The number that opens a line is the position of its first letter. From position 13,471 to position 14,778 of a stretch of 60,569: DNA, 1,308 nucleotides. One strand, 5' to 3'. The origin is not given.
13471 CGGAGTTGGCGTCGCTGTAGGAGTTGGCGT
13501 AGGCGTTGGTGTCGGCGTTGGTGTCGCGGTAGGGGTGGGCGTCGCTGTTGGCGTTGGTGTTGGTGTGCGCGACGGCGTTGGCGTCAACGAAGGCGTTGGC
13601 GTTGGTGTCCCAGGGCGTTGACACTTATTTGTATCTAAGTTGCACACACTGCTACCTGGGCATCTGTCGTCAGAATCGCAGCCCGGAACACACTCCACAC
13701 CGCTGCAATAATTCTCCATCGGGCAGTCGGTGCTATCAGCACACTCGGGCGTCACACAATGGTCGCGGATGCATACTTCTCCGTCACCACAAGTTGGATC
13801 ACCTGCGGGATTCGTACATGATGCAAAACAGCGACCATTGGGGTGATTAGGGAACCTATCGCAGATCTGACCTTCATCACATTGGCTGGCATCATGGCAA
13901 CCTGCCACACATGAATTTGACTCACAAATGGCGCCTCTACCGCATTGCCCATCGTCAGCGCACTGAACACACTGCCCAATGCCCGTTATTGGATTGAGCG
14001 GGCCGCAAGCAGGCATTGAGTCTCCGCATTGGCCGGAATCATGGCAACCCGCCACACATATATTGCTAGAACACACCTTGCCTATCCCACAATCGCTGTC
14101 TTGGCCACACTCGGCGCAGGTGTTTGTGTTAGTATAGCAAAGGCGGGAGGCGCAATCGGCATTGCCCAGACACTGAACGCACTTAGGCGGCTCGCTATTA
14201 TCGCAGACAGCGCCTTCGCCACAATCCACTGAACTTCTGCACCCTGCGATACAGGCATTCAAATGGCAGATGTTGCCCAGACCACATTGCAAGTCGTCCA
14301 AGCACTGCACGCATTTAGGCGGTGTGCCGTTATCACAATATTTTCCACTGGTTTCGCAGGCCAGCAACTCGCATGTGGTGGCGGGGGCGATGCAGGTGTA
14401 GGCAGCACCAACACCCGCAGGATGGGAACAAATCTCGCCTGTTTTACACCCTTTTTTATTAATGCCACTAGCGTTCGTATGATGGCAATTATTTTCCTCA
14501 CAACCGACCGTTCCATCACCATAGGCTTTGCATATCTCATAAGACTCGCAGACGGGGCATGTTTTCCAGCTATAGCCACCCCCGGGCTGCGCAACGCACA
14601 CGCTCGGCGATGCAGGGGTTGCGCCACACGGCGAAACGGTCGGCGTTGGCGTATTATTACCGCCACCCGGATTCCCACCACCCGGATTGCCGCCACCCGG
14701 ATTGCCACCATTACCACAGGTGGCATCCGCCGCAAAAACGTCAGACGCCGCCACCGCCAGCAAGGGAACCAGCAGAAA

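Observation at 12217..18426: Tandem pair of giant, extremely cysteine-rich, Pro/Thr-linker mosaic proteins with no recognisable family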

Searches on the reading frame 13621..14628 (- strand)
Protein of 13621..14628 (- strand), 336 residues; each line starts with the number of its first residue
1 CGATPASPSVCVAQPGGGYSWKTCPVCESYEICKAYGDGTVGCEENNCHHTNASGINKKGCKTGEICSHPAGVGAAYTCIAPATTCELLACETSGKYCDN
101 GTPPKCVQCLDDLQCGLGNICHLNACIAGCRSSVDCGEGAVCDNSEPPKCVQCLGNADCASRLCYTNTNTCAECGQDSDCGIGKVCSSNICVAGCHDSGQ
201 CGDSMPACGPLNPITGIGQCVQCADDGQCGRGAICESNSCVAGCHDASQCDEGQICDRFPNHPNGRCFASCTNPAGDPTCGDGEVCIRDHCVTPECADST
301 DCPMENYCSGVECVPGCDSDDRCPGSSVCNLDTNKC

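Call 21: find_homologous_proteins(query=window:13621-14628:-, max_evalue=0.001)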
Query window:13621-14628:- (336 aa): 5 proteins with E <= 0.001 among 572 candidates.
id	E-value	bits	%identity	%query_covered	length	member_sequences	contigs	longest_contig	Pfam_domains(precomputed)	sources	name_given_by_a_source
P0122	1.4e-7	49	34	48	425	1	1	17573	-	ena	-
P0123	3.9e-7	48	32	82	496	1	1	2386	-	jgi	jgi:hypothetical protein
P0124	4.5e-7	47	32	66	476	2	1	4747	-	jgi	jgi:hypothetical protein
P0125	2.8e-6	45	33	71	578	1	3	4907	-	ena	-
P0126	1.3e-4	39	35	42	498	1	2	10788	-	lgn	-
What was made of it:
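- The only homologues of linker-free B63-398 among 5.8 billion clusters are five secreted or lipoprotein repeat proteins (call 21).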

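Call 23: find_encoding_contigs(protein=P0122, flank=8000, max_places=3)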
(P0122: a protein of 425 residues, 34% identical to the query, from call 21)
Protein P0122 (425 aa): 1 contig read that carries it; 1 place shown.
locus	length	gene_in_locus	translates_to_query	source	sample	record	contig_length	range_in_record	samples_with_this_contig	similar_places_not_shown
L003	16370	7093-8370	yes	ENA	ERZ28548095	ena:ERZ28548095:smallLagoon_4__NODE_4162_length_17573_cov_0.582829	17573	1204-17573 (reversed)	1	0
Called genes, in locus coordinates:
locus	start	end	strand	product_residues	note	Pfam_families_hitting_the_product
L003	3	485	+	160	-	?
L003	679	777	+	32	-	-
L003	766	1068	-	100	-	-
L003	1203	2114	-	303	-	PF08450:SGL (faint), PF24684:Vgb_lyase (weak)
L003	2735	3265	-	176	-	-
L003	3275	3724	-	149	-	-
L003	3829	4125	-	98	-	-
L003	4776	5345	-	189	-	-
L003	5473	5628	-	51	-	-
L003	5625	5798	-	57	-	-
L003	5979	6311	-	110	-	-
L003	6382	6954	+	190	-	-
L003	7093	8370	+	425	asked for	-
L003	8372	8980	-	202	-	-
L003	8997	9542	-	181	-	-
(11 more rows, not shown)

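Call 24: find_encoding_contigs(protein=P0126, flank=8000, max_places=3)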
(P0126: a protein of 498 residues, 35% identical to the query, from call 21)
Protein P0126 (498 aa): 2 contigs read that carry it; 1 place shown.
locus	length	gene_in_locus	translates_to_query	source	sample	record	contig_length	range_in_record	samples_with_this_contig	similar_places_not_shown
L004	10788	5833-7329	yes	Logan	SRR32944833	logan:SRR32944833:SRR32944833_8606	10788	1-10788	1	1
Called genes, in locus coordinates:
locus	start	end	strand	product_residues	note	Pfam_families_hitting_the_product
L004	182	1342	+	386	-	PF13439:Glyco_transf_4, PF13579:Glyco_trans_4_4, PF00534:Glycos_transf_1, PF13692:Glyco_trans_1_4, PF13524:Glyco_trans_1_2 (weak)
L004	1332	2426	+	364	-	PF13579:Glyco_trans_4_4, PF13439:Glyco_transf_4 (weak), PF00534:Glycos_transf_1, PF13692:Glyco_trans_1_4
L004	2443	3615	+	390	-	PF13692:Glyco_trans_1_4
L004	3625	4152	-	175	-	PF01135:PCMT (weak)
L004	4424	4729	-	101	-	-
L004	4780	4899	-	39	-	-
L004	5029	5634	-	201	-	PF01844:HNH, PF14279:HNH_5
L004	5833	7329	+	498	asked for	-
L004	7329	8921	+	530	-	PF13435:Cytochrome_C554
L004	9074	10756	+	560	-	PF01464:SLT, PF01476:LysM, PF23473:LysM3_LYK4_5 (faint), PF01476:LysM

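Call 25: search_protein_families(library=ncbifam, proteins=[P0122, P0123, P0124, P0125, P0126], max_evalue=1)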
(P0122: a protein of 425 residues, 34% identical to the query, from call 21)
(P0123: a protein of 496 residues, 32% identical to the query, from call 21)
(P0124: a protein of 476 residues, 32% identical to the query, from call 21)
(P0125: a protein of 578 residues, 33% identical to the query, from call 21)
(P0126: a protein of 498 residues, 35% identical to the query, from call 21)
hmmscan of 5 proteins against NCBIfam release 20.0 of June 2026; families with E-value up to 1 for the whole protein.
P0122 (425 aa): 1 family
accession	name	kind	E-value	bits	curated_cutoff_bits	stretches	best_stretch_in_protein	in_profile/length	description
TIGR04201.1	Myxo_Cys_RPT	repeat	0.032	14.4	25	1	131-142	2-13/22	Cys-rich repeat-containing protein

P0123 (496 aa): 3 families
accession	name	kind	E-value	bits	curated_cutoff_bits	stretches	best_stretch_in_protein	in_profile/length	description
NF033759.1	exchanger_TraA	exception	0.0016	17.2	750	2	113-212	302-397/666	outer membrane exchange protein TraA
NF041328.1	C_rich_MXAN6577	subfamily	0.0047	16.8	100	2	30-136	40-144/145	MXAN_6577-like cysteine-rich protein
TIGR04201.1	Myxo_Cys_RPT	repeat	0.0082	16.3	25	6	115-136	2-22/22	Cys-rich repeat-containing protein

P0124 (476 aa): 2 families
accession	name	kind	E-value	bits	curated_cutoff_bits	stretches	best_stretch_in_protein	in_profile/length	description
NF033759.1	exchanger_TraA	exception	1.3e-08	33.9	750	3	104-201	303-396/666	outer membrane exchange protein TraA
TIGR04201.1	Myxo_Cys_RPT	repeat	0.00084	19.4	25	3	170-191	2-22/22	Cys-rich repeat-containing protein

P0125 (578 aa): 5 families
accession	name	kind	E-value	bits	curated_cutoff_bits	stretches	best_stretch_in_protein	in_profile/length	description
NF033759.1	exchanger_TraA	exception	4.1e-09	35.6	750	3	219-314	304-397/666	outer membrane exchange protein TraA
TIGR04201.1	Myxo_Cys_RPT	repeat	4.6e-06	26.6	25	4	219-239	2-22/22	Cys-rich repeat-containing protein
NF041328.1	C_rich_MXAN6577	subfamily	5e-05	23.2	100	1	361-478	13-125/145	MXAN_6577-like cysteine-rich protein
NF033849.1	ser_rich_anae_1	subfamily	0.00011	19.7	650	1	32-106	237-315/1163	serine-rich protein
TIGR00927.1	2A1904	subfamily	0.44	8.1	710.1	1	27-107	754-851/1209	K+-dependent Na+/Ca+ exchanger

P0126 (498 aa): 2 families
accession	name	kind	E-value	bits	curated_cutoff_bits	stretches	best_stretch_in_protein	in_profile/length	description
TIGR04201.1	Myxo_Cys_RPT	repeat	5.2e-09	35.9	25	3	382-401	2-21/22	Cys-rich repeat-containing protein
NF033759.1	exchanger_TraA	exception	9.5e-09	34.4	750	2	193-372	307-470/666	outer membrane exchange protein TraA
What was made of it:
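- On TIGR04201 Myxo_Cys_RPT (Cys-rich repeat, Myxococcales type): The relatives P0125 (26.6) and P0126 (35.9) pass (call 25).
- Two of them pass the TIGR04201 cut-off (call 25).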

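Call 26: search_protein_families(library=pfam, proteins=[P0122, P0123, P0124, P0125, P0126], max_evalue=1)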
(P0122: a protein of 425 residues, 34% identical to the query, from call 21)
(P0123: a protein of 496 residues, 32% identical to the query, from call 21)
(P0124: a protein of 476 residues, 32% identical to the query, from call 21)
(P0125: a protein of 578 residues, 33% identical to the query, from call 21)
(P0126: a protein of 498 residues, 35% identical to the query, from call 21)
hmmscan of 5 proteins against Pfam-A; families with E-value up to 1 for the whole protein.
P0122 (425 aa): 1 family
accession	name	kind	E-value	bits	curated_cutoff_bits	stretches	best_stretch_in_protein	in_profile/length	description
PF23416.1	DUF7107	-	0.00038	21.2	24.6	3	156-195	2-47/48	Domain of unknown function (DUF7107)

P0123 (496 aa): 2 families
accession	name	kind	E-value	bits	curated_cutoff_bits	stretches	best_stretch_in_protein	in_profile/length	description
PF04885.19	Stig1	-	0.00052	20.9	24.1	1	49-91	39-81/85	Stigma-specific STIG1-like protein family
PF21164.2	Dumpy_DPY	-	0.26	11.7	27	2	205-219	4-18/24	Dumpy, DPY module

P0124 (476 aa): 2 families
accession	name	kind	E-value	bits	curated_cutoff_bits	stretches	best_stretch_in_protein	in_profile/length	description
PF04706.18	Dickkopf_N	-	0.0073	17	25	1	219-259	2-51/51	Dickkopf N-terminal cysteine-rich region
PF23416.1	DUF7107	-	0.02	15.6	24.6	7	241-280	2-47/48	Domain of unknown function (DUF7107)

P0125 (578 aa): 3 families
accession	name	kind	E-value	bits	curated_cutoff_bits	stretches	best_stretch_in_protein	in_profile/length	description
PF04151.21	PPC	-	0.002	19.4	25.9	1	488-560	1-69/70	Bacterial pre-peptidase C-terminal domain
PF23416.1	DUF7107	-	0.023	15.5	24.6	1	265-308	2-47/48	Domain of unknown function (DUF7107)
PF22807.2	TrAA12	-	0.05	12.3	30.9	2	30-78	386-434/463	TrAA12-like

P0126 (498 aa): 1 family
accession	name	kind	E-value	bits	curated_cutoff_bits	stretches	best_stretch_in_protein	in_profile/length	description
PF09289.16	FOLN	-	0.0019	18.8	21.1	0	186-197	5-16/22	Follistatin/Osteonectin-like EGF domain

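Call 27: search_solved_structures(query=window:13621-14628:-, max_evalue=10, show_alignments=2)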
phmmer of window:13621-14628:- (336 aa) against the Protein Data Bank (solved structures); distinct sequences matched with E-value up to 10: 4.
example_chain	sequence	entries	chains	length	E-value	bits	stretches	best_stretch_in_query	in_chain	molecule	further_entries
6aa7_A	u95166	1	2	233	1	11.7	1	17-57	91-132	Fluorescent protein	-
6kxn_A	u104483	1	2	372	1.8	10.9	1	9-62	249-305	Family 18 chitinase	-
6kxm_A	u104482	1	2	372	1.8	10.9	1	9-62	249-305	Family 18 chitinase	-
6kst_A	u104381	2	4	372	1.8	10.9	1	9-62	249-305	Family 18 chitinase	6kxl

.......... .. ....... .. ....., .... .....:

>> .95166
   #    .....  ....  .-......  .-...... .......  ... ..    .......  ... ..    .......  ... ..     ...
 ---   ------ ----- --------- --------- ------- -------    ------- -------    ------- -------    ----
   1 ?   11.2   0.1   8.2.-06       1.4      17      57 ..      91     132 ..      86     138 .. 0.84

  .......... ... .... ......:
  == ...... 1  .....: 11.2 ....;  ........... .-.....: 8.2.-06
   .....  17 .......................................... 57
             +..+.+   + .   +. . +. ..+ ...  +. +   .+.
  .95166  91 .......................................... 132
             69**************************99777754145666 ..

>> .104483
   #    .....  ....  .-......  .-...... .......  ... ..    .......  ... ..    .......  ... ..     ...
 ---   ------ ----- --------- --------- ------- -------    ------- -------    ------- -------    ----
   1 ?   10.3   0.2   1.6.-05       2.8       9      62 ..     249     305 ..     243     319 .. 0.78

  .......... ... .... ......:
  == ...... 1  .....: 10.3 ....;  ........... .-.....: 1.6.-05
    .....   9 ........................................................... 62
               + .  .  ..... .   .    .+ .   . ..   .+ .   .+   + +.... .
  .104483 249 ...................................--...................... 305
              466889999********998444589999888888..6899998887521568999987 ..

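Call 41: predict_structure(alignment_id=A3)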
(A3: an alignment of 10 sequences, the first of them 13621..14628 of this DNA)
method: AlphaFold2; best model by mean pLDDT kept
length: 336 residues; sequences in the alignment: 10
mean_pLDDT: 74.6   pTM: 0.46
mean pLDDT of the five models: 74.6, 74.5, 74.4, 74.1, 73.5
residues with pLDDT >= 90: 88; 70-90: 145; 50-70: 34; < 50: 69
segments of 3 or more residues with pLDDT < 50: 1-61, 71-76
pLDDT, mean of each block of 10 residues (from residue 1): 31 35 39 38 40 39 52 49 70 82 85 89 91 88 92 90 88 89 91 92 90 93 88 90 89 82 80 64 69 76 84 86 90 90
secondary structure, 60 per line:
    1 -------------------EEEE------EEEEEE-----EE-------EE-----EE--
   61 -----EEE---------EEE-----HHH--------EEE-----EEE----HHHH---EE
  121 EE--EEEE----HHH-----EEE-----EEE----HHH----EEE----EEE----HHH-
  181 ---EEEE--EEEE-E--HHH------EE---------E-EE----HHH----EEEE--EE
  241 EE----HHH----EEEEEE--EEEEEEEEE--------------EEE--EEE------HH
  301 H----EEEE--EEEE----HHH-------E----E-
elements in order: E20-23 E30-35 E66-68 E78-80 E97-99 E105-107 H112-115 E119-122 E125-128 E141-143 E149-151 E163-165 E170-172 E184-187 E190-193 E233-236 E239-242 E254-259 E262-270 E285-287 E290-292 E306-309 E312-315
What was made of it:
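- The predicted fold is confident (call 41).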

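Call 44: fold_search(model_id=the predicted structure, library=pdb)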
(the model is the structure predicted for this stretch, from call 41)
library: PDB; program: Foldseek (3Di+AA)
matches with E <= 10: 46; with E <= 0.001: 0
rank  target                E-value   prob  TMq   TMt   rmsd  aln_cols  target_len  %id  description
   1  9oz8_B                1.8e-01  0.06  0.14  0.08  26.1       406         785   15  Cryo-EM structure of chicken NEL dimer bound with one human NICOL. (released 2026-02-25)
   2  5o57_MODEL_1_A        2.0e-01  0.51  0.08  0.25   9.3        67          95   24  Solution Structure of the N-terminal Region of Dkk4 (released 2018-06-13)
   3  9gjc_H                2.6e-01  0.04  0.12  0.07  27.1       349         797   12  Entamoeba histolytica Gal/GalNAc lectin, mode 3 (released 2026-02-11)
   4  2b0u_D                4.5e-01  0.06  0.15  0.17  24.8       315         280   17  The Structure of the Follistatin:Activin Complex (released 2005-10-11)
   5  2qsk                  5.8e-01  0.10  0.09  0.22  11.9        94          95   22  Atomic-resolution crystal structure of the Recombinant form of Scytovirin (released 2007-11-27)
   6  9gja_H                1.0e+00  0.01  0.08  0.05  23.4       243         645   14  Entamoeba histolytica Gal/GalNAc lectin, mode 1 (released 2026-02-11)
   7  9gjb_H                1.2e+00  0.03  0.12  0.08  17.6       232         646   18  Entamoeba histolytica Gal/GalNAc lectin, mode 2 (released 2026-02-11)
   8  2vob_A                2.0e+00  0.02  0.07  0.05  10.1        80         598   15  TRYPANOTHIONE SYNTHETASE (released 2008-05-06)
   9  1imt_MODEL_1_A        2.1e+00  0.11  0.11  0.31   4.9        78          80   22  MAMBA INTESTINAL TOXIN 1, NMR, 39 STRUCTURES (released 1999-04-20)
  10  8in6                  2.1e+00  0.02  0.09  0.11   9.5        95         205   14  Eisenia hydrolysis-enhancing protein from Aplysia kurodai complex with tannic acid (released 2023-11-15)
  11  6b0g_E                2.1e+00  0.02  0.09  0.15  24.3       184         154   12  Crystal structure of Pfs25 in complex with the transmission blocking antibody 1245 (released 2017-11-08)
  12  2vpm_B                2.8e+00  0.02  0.08  0.05  10.4        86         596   14  Trypanothione synthetase (released 2008-05-06)
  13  2vpm_A                2.8e+00  0.02  0.08  0.05  10.4        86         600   14  Trypanothione synthetase (released 2008-05-06)
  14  8fey_MODEL_1_A        3.4e+00  0.21  0.07  0.51   1.4        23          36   30  Solution structure of Pmu1a (released 2023-03-29)
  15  2roo_MODEL_1_A        3.9e+00  0.25  0.09  0.56   1.9        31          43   19  Solution structure of Magi4, a spider toxin from Macrothele gigas (released 2009-04-07)
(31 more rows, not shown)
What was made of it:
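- The weak tail of the PDB search is entirely eukaryotic disulfide-rich modules: Dkk, follistatin, Entamoeba Gal/GalNAc lectin, HER/EGFR (call 44).
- Tried and rejected: Foldseek against PDB found nothing below E 0.18 (call 44).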

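Call 66: search_solved_structures(query=A3, max_evalue=1)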
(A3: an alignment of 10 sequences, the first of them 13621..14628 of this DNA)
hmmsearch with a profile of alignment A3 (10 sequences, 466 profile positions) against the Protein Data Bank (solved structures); distinct sequences matched with E-value up to 1: 0.
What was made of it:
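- Tried and rejected: A sequence search (call 27) and a profile search (call 66) found nothing meaningful.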

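Call 77: fold_search(model_id=the predicted structure, library=viral)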
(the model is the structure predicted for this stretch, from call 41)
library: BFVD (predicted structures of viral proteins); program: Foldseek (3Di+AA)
matches with E <= 10: 56; with E <= 0.001: 9
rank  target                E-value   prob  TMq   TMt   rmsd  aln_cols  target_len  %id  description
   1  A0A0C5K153            8.5e-13  1.00  0.23  0.08  24.1       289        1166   24  (no name in the UniProt tables at hand)
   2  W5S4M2                4.3e-11  1.00  0.22  0.16  15.8       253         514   24  Uncharacterized protein [Pithovirus sibericum]
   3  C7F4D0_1              2.4e-10  1.00  0.15  0.06  29.2       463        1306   19  (no name in the UniProt tables at hand)
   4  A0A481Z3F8            1.4e-09  1.00  0.18  0.17  17.7       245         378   23  Transmembrane protein [Pithovirus LCPAC103]
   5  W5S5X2                2.3e-08  1.00  0.14  0.11  35.2       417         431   17  EGF-like domain protein [Pithovirus sibericum]
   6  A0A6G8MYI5            3.6e-08  1.00  0.12  0.12  27.0       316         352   22  Uncharacterized protein [Cedratvirus kamchatka]
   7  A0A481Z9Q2            1.3e-06  1.00  0.20  0.27  12.4       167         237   25  Transmembrane protein [Pithovirus LCPAC304]
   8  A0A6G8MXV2            6.1e-06  0.98  0.14  0.13  26.0       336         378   21  Membrane protein [Cedratvirus kamchatka]
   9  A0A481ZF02            3.3e-04  0.75  0.14  0.10  16.0       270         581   21  Transmembrane protein [Pithovirus LCPAC404]
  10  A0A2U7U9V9            1.4e-03  0.41  0.11  0.10  20.8       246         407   19  Uncharacterized protein [Pandoravirus quercus]
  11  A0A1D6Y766            1.9e-03  0.69  0.14  0.12  14.0       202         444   20  (no name in the UniProt tables at hand)
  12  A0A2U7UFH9            2.1e-03  0.82  0.17  0.16  10.7       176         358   19  FliL incomplete domain containing protein [Pandoravirus macleodensis]
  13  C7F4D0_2              4.6e-03  0.33  0.14  0.05  41.0       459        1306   15  (no name in the UniProt tables at hand)
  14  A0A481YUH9            5.5e-03  0.72  0.10  0.10  18.7       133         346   22  Galactose binding lectin domain protein [Marseillevirus LCMAC102]
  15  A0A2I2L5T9            2.0e-02  0.21  0.12  0.14  16.6       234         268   17  Uncharacterized protein [Orpheovirus IHUMI-LCC2]
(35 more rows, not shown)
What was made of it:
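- Closest known: Pithovirus and Cedratvirus Cys-rich 'transmembrane' and 'EGF-like' proteins. Same: Foldseek finds significant local structural and sequence similarity to the hairpin-repeat rod (E 1e-13 to 1e-6, about 24% identity, call 77).
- Foldseek against predicted viral structures gives significant local matches to Pithovirus and Cedratvirus 'transmembrane' and 'EGF-like domain' proteins, which are amoeba giant viruses (E 8.5e-13 to 1e-6, about 24% identity over 250-290 columns, call 77).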
